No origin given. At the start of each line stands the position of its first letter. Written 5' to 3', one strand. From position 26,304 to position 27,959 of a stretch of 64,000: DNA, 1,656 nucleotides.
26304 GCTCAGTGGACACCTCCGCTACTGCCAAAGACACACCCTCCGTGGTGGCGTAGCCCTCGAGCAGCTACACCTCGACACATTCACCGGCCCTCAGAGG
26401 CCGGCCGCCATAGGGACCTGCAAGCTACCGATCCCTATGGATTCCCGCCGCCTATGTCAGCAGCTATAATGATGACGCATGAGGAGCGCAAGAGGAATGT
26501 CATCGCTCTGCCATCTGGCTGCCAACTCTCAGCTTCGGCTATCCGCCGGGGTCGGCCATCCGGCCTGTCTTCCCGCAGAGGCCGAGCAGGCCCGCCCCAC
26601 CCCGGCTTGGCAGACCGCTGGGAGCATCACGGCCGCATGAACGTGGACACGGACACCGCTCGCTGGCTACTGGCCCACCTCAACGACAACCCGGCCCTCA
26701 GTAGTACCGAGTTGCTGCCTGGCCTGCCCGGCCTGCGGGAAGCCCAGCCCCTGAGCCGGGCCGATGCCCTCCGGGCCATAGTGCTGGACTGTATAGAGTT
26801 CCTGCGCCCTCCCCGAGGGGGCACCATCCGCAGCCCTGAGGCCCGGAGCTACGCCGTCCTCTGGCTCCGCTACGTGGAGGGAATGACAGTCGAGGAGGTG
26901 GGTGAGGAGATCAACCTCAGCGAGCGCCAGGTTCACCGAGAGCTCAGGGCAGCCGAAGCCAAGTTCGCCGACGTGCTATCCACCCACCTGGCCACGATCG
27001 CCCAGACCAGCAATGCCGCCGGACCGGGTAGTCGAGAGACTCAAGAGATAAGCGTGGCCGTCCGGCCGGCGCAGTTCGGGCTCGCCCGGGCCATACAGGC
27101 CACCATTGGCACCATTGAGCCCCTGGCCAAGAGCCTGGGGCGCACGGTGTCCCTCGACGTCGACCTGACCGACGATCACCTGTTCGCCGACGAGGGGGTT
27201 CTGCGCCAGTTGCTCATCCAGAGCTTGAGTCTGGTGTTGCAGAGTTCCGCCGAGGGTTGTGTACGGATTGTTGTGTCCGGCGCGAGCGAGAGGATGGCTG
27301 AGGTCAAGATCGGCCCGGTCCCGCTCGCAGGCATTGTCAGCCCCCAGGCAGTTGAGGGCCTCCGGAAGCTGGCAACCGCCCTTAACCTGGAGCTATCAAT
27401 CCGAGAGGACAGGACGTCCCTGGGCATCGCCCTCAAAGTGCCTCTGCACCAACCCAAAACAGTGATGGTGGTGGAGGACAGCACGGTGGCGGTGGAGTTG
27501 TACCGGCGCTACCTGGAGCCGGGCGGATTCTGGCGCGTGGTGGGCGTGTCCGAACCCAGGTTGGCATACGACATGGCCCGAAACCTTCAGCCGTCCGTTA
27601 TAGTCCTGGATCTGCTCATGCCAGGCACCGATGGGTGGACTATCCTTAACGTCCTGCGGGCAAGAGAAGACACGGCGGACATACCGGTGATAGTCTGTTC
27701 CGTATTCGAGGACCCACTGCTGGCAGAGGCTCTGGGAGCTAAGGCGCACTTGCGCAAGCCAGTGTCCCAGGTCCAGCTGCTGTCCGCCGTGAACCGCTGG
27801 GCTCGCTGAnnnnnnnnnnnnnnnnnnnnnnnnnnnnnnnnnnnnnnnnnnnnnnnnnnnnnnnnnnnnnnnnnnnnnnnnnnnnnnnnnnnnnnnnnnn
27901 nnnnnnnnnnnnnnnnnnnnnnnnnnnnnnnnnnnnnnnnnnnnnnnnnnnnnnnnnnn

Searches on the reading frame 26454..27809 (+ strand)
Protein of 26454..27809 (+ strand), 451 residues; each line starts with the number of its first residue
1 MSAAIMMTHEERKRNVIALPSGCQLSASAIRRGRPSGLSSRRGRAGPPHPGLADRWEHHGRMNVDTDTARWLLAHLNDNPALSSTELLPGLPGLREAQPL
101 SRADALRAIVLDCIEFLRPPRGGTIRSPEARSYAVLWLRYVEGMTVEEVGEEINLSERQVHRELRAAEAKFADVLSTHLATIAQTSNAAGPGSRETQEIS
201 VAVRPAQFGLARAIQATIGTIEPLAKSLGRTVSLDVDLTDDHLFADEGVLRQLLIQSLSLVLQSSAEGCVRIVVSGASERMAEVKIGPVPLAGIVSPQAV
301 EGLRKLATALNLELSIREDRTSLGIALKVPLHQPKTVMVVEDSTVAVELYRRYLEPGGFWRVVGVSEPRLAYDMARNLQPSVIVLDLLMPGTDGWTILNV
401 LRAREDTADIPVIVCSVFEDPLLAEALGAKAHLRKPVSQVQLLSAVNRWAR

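Call 5: search_protein_families(library=pfam, proteins=[window:26454-27809:+], max_evalue=0.1)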
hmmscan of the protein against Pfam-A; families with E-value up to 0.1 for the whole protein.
window:26454-27809:+ (451 aa): 6 families
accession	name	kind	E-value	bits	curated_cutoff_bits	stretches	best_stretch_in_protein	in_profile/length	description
PF00072.30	Response_reg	-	3.4e-16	59.8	30.2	1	337-446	1-110/111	Response regulator receiver domain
PF08281.18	Sigma70_r4_2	-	8e-06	25.8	25.7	1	134-170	17-53/54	Sigma-70, region 4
PF04545.22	Sigma70_r4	-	1.7e-05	24.7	24.1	1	131-166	8-43/50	Sigma-70, region 4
PF07638.17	Sigma70_ECF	-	7.2e-05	23.2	21.1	1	131-175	139-183/185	ECF sigma factor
PF13384.12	HTH_23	-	0.0034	17.6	24.6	1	135-166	10-40/50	Homeodomain-like domain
PF06530.18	Phage_antitermQ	-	0.011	16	26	1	129-176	64-111/118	Phage antitermination protein Q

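Call 8: search_protein_families(library=ncbifam, proteins=[window:26637-27809:+], max_evalue=0.01)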
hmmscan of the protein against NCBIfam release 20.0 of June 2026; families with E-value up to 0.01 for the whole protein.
window:26637-27809:+ (390 aa): 66 families (the best 25 are shown)
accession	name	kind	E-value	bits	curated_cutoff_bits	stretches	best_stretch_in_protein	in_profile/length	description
NF007135.0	PRK09581.1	equivalog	3.4e-12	45.9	474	1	275-386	4-117/457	PleD family two-component system response regulator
TIGR02154.1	PhoB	equivalog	3.2e-11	43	296.2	1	274-386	3-117/226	phosphate regulon transcriptional regulator PhoB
NF041866.1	EpsW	equivalog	1.1e-10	41.1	200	1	272-383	4-119/131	exopolysaccharide biosynthesis response regulator EpsW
NF045717.1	DVU0259_DivK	exception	7.1e-10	39.1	160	1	274-386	3-113/117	DVU0259 family response regulator domain-containing protein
NF008567.0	PRK11517.1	equivalog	1.5e-09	37.6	353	1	276-386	3-112/223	response regulator transcription factor HprR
NF007005.1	PRK09468.1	equivalog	1.9e-09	37.3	331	1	274-385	4-115/237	osmolarity response regulator transcription factor OmpR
NF047793.1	ResRegPgtA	equivalog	2.9e-09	36.3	650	1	272-386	4-118/414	two-component system response regulator PgtA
NF001965.0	PRK00742.1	subfamily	4.3e-09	36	293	1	275-356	5-84/357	chemotaxis-specific protein-glutamate methyltransferase CheB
NF009206.0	PRK12555.1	subfamily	5.8e-09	35.3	342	1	276-356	3-81/340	chemotaxis-specific protein-glutamate methyltransferase CheB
TIGR01387.1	cztR_silR_copR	subfamily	9.7e-09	35.2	279.2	1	276-387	1-112/218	heavy metal response regulator transcription factor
NF011896.0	PRK15369.1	equivalog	2e-08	34.1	242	1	275-386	5-118/211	two component system response regulator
NF007969.0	PRK10693.1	equivalog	2.2e-08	33.5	329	1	274-381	8-115/337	two-component system response regulator RssB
NF045505.1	RR_RssB_Pseudo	equivalog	2.3e-08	33.5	700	1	274-383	6-115/394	two-component system response regulator RssB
NF006623.1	PRK09191.1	subfamily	2.5e-08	34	240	1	238-386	101-249/258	PhyR family response regulator anti-anti-sigma factor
NF045944.1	ResRegRpaBCyano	equivalog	1.5e-07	31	330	1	277-385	1-108/229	response regulator transcription factor RpaB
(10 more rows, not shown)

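Call 9: find_homologous_proteins(query=window:26637-27809:+)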
Query window:26637-27809:+ (390 aa): 76 proteins with E <= 0.001 among 8000 candidates.
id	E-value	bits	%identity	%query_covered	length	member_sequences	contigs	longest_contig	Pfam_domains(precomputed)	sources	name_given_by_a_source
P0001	4.4e-247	837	100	100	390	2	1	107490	PF08281.19,PF00072.31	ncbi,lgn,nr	ncbi:MAG: response regulator [Anaerolineae bacterium]|nr:response regulator [Anaerolineae bacterium]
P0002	1.7e-170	585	70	100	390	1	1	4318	PF08281.19,PF00072.31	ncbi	-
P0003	1.6e-162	559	67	100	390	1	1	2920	PF08281.19,PF00072.31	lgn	-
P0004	6.2e-162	557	67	100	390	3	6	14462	PF08281.19,PF00072.31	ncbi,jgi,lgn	ncbi:MAG: response regulator [Anaerolineae bacterium]|jgi:CheY-like chemotaxis protein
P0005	2.1e-148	513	63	100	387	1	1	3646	PF00072.31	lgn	-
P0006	8.3e-132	458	57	100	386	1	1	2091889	PF08281.19,PF00072.31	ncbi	-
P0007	1.7e-130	454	59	99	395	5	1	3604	PF00072.31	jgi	-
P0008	5.1e-125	436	54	100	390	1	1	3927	PF00072.31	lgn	-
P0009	1.3e-120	421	54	99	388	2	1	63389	PF00072.31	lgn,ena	-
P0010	6.0e-117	409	54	100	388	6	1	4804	PF08281.19,PF00072.31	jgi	-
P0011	1.3e-113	398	53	100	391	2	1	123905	PF00072.31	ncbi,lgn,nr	ncbi:MAG: response regulator [Anaerolineae bacterium]|nr:response regulator [Anaerolineae bacterium]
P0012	1.7e-113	398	51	100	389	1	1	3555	PF00072.31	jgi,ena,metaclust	metaclust:\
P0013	1.8e-109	385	51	99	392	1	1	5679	PF00072.31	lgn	-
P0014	5.4e-108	380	53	99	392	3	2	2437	PF00072.31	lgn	-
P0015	7.6e-105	369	50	99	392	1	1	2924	PF00072.31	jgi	-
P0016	3.5e-104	367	51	100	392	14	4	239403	PF00072.31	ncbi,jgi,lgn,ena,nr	ncbi:MAG: response regulator [Anaerolineae bacterium]|nr:response regulator [Anaerolineae bacterium]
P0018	1.2e-102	362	50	100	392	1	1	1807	PF00072.31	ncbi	-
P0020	8.9e-100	353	50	93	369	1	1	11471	PF00072.31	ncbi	ncbi:MAG: response regulator, partial [Anaerolineae bacterium]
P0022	3.5e-98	347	52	92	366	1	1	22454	PF00072.31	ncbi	ncbi:MAG: response regulator [Anaerolineae bacterium]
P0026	1.9e-71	259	56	59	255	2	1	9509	PF00072.31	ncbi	ncbi:MAG: response regulator, partial [Anaerolineae bacterium]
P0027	4.3e-70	255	40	99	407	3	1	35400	PF04545.23,PF00072.31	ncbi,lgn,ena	-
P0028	4.9e-69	252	43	96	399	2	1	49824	PF00072.31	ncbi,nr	ncbi:MAG: response regulator [Anaerolineae bacterium]|nr:response regulator [Anaerolineae bacterium]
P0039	4.5e-39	153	34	97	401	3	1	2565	PF08281.19,PF00072.31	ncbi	-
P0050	4.6e-25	107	31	96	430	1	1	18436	PF00072.31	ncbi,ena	-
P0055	1.3e-14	72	36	29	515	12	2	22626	PF00072.31,PF01627.29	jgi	jgi:DNA-binding response OmpR family regulator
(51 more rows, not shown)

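Call 12: find_encoding_contigs(protein=P0001, flank=10000, max_places=2)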
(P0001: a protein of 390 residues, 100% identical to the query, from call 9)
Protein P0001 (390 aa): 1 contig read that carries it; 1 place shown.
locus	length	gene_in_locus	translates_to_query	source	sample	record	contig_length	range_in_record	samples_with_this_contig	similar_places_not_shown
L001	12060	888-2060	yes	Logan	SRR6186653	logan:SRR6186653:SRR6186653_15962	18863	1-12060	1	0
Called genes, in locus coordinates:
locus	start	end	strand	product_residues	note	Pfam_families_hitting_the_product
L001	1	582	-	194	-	?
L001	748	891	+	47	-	-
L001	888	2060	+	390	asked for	PF08281:Sigma70_r4_2 (weak), PF00072:Response_reg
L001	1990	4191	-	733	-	PF00512:HisKA, PF02518:HATPase_c, PF00072:Response_reg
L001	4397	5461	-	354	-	PF00528:BPD_transp_1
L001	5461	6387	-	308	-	PF00528:BPD_transp_1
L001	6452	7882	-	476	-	PF01547:SBP_bac_1, PF13416:SBP_bac_8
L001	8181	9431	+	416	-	PF01041:DegT_DnrJ_EryC1, PF01212:Beta_elim_lyase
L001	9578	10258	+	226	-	-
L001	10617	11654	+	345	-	PF00480:ROK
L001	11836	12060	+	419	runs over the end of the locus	PF01041:DegT_DnrJ_EryC1, PF01053:Cys_Met_Meta_PP (weak), PF01212:Beta_elim_lyase (weak)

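Call 13: find_encoding_contigs(protein=P0006, flank=10000, max_places=2)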
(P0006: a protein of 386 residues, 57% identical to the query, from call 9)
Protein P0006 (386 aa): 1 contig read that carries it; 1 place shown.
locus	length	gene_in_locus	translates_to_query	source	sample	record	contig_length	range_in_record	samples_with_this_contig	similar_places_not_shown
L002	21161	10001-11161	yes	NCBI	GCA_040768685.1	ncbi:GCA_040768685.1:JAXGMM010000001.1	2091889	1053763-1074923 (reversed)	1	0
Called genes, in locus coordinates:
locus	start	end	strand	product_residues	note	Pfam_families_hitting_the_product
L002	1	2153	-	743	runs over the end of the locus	PF00580:UvrD-helicase, PF13245:AAA_19, PF13604:AAA_30 (faint), PF13361:UvrD_C, PF13538:UvrD_C_2, PF21196:PcrA_UvrD_tudor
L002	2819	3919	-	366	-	PF01208:URO-D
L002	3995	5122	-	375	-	PF05448:AXE1 (weak)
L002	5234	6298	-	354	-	PF01208:URO-D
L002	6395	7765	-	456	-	-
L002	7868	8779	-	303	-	PF00528:BPD_transp_1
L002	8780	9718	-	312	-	PF00528:BPD_transp_1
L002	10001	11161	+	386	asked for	PF08281:Sigma70_r4_2 (weak), PF00072:Response_reg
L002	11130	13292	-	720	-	PF00512:HisKA, PF02518:HATPase_c, PF00072:Response_reg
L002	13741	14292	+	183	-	-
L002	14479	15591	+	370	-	-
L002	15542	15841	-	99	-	PF09827:CRISPR_Cas2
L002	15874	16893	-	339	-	PF01867:Cas_Cas1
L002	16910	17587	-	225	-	PF01930:Cas_Cas4, PF12705:PDDEXK_1 (faint)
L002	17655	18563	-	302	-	PF05107:Cas_Cas7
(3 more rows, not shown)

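Call 18: find_related_loci(query=A2, collection=genome_contigs, flank=10000)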
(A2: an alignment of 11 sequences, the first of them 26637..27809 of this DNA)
Query A2 (390 aa) in genome_contigs; peptide patterns used: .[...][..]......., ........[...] (x = any residue, [..] = any of these).
600 stretches matched a pattern (row limit reached: there are more); 539 encode a relative of the query (tblastn E <= 1e-3); the best 80 are kept; 80 distinct loci.
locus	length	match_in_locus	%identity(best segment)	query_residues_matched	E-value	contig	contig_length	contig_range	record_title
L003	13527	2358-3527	40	2-387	9e-70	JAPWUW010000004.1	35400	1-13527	MAG: Anaerolineae bacterium isolate RSWS13 scaffold_115_c1, whole genome shotgun sequence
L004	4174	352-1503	34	9-387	4e-47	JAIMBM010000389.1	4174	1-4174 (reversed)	MAG: Anaerolineae bacterium isolate HOT.MB2.62 Contig389, whole genome shotgun sequence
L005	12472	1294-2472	33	9-388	2e-46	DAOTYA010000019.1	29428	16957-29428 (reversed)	MAG TPA_asm: Anaerolineae bacterium isolate H23_299 k115_747659, whole genome shotgun sequence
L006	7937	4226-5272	33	39-390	5e-42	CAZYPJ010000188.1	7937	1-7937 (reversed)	MAG TPA_asm: uncultured Anaerolineales bacterium isolate SRP167436_co1_96 genome assembly, contig: NODE_15397_length_793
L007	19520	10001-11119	28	12-387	3e-41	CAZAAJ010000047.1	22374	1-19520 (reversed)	MAG TPA_asm: uncultured Anaerolinea sp. isolate binchicken_co220_144 genome assembly, contig: NODE_1402_length_22374_cov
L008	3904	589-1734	30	11-386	5e-41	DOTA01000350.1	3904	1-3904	MAG TPA_asm: Chloroflexi bacterium isolate UBA11857 contig_55915, whole genome shotgun sequence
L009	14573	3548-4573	30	45-387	1e-37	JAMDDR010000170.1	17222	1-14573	MAG: Chloroflexota bacterium isolate FK_Sedi_B_Bin.13 NODE_12130_length_17222_cov_3.73203, whole genome shotgun sequence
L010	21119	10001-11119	28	12-386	7e-36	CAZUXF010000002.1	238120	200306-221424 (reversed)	MAG TPA_asm: uncultured Anaerolinea sp. isolate SRP302447_co2_48 genome assembly, contig: NODE_169_length_238120_cov_9.9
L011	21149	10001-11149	30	5-386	1e-35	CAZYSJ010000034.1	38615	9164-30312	MAG TPA_asm: uncultured Caldilineaceae bacterium isolate binchicken_co43_294 genome assembly, contig: NODE_1531_length_3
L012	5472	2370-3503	29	14-387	2e-33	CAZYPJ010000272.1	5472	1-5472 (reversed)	MAG TPA_asm: uncultured Anaerolineales bacterium isolate SRP167436_co1_96 genome assembly, contig: NODE_24944_length_547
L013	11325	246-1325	31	42-387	9e-31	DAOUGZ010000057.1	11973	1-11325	MAG TPA_asm: Anaerolineae bacterium isolate R89_281 k165_400999, whole genome shotgun sequence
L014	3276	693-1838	29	11-387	4e-31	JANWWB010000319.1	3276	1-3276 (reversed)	MAG: Anaerolineales bacterium isolate SKYG130 k141_615518, whole genome shotgun sequence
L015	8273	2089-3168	28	41-386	8e-31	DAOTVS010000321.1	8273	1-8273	MAG TPA_asm: Anaerolineae bacterium isolate H111_74 k127_2007210, whole genome shotgun sequence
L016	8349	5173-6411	30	2-388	1e-29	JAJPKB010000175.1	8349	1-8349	MAG: Chloroflexota bacterium isolate Centralia_MAG_593 k107_30486621, whole genome shotgun sequence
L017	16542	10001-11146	30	9-386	1e-28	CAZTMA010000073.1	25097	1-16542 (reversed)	MAG TPA_asm: uncultured Anaerolineales bacterium isolate SRP239243_co1_342 genome assembly, contig: NODE_2971_length_250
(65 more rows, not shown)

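Call 23: predict_structure(alignment_id=A1)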
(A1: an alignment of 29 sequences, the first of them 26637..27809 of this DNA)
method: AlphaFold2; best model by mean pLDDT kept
length: 390 residues; sequences in the alignment: 29
mean_pLDDT: 89.8   pTM: 0.53
mean pLDDT of the five models: 89.8, 89.6, 89.4, 88.6, 88.0
residues with pLDDT >= 90: 260; 70-90: 109; 50-70: 9; < 50: 12
segments of 3 or more residues with pLDDT < 50: 128-139
pLDDT, mean of each block of 10 residues (from residue 1): 94 96 90 85 92 86 77 96 96 95 97 93 66 45 80 96 96 94 89 97 94 91 95 89 89 92 94 91 92 84 93 96 92 93 96 90 91 92 90
secondary structure, 60 per line:
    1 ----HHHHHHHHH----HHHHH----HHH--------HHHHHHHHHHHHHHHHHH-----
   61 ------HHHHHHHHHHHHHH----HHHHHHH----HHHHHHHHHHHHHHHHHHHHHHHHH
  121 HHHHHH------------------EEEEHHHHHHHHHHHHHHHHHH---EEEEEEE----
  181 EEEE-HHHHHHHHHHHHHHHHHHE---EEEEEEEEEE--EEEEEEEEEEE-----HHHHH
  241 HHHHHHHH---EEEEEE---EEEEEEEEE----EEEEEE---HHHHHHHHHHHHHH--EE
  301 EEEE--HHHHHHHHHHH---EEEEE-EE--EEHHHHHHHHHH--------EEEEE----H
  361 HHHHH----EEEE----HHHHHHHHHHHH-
elements in order: H5-13 H18-22 H38-55 H67-80 H85-91 H96-126 E145-148 H149-166 E170-176 E181-184 H186-203 E208-217 E220-230 H236-248 E252-257 E261-269 E274-279 H283-296 E299-304 H307-317 E321-325 H333-342 E351-355 H360-365 E370-373 H378-389

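Call 26: fold_search(model_id=the predicted structure, library=pdb)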
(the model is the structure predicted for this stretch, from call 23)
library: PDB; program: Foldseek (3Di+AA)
matches with E <= 10: 1629; with E <= 0.001: 760
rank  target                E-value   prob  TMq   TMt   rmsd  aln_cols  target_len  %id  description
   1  6qrj                  9.6e-13  1.00  0.29  0.25  18.1       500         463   14  Crystal structure of ShkA full-length in complex with AMPPNP (released 2020-01-08)
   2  3i5a                  2.0e-09  1.00  0.29  0.35   1.6       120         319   34  Crystal structure of full-length WpsR from Pseudomonas syringae (released 2009-08-18)
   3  6rh1_C                2.2e-09  1.00  0.29  0.90   1.5       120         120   32  Revisiting pH-gated conformational switch. Complex HK853-RR468 D53A pH 7 (released 2020-02-19)
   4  9dvt_R                3.6e-09  1.00  0.29  0.46   1.7       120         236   28  Cryo-EM structure of RpaA bound to PkaiBC DNA and the CTD of the alpha subunit of RNAP from the cyanobacterium Synecho (released 2025-10-15)
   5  3gl9_B                4.0e-09  1.00  0.29  0.89   1.4       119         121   34  The structure of a histidine kinase-response regulator complex sheds light into two-component signaling and reveals a  (released 2009-10-27)
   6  3bre_B                4.0e-09  1.00  0.29  0.35   3.2       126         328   34  Crystal Structure of P.aeruginosa PA3702 (released 2008-04-01)
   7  3bre_A                4.7e-09  1.00  0.29  0.35   1.7       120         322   34  Crystal Structure of P.aeruginosa PA3702 (released 2008-04-01)
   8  5uht_B                6.2e-09  1.00  0.29  0.89   1.5       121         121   32  Structure of the Thermotoga maritima HK853-BeF3-RR468 complex at pH 5.0 (released 2017-12-27)
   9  9dvt_S                7.2e-09  1.00  0.28  0.47   1.6       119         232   28  Cryo-EM structure of RpaA bound to PkaiBC DNA and the CTD of the alpha subunit of RNAP from the cyanobacterium Synecho (released 2025-10-15)
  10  6rh8_C                7.6e-09  1.00  0.29  0.89   1.5       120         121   32  Revisiting pH-gated conformational switch. Complex HK853 mutant H260A -RR468 mutant D53A pH 5.3 (released 2020-02-19)
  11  1mb3                  9.0e-09  1.00  0.28  0.91   1.3       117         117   28  CRYSTAL STRUCTURE OF THE RESPONSE REGULATOR DIVK AT PH 8.5 IN COMPLEX WITH MG2+ (released 2002-12-04)
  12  8fk2_A                1.1e-08  1.00  0.28  0.87   1.4       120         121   23  The N-terminal VicR from Streptococcus mutans (released 2023-10-25)
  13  4ja2                  1.1e-08  1.00  0.29  0.89   1.4       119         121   32  Structural basis of a rationally rewired protein-protein interface (RR468mutant V13P, L14I, I17M and N21V) (released 2013-09-04)
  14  1mav                  1.3e-08  1.00  0.28  0.92   1.1       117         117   27  CRYSTAL STRUCTURE OF THE RESPONSE REGULATOR DIVK AT PH 6.0 IN COMPLEX WITH MN2+ (released 2002-12-04)
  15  4jau                  1.4e-08  1.00  0.30  0.47  13.6       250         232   12  Structural basis of a rationally rewired protein-protein interface (HK853mutant A268V, A271G, T275M, V294T and D297E) (released 2013-09-04)
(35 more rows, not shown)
